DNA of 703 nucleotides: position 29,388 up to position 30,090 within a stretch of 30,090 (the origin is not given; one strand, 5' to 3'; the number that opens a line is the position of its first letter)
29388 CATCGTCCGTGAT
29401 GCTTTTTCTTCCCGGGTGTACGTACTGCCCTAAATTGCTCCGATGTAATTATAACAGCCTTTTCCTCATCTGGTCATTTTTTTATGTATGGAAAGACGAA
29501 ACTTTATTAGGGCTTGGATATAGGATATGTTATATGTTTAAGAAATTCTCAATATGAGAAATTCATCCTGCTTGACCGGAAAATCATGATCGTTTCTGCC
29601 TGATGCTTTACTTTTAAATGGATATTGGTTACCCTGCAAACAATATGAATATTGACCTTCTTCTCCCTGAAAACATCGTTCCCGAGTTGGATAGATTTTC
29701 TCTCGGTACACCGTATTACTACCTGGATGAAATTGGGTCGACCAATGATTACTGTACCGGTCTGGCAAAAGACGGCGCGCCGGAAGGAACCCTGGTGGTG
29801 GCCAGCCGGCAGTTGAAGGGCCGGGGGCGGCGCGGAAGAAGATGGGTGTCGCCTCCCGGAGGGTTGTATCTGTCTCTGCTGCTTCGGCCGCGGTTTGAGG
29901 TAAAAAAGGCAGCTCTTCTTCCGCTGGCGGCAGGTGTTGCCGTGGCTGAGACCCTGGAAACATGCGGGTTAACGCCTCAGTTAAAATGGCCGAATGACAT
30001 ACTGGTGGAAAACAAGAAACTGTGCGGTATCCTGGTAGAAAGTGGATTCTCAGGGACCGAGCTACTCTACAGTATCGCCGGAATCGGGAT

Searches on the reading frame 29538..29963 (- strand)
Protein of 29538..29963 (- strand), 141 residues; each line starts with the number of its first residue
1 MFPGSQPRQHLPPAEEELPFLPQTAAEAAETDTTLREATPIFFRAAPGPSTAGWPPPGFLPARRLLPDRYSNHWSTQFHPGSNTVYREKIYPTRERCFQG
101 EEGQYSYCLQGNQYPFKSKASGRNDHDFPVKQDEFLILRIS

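Call 22: find_encoding_contigs(protein=window:29538-29963:-, flank=10000, max_places=4)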
Protein window:29538-29963:- (141 aa): no gene with exactly this product is on record in the collection.
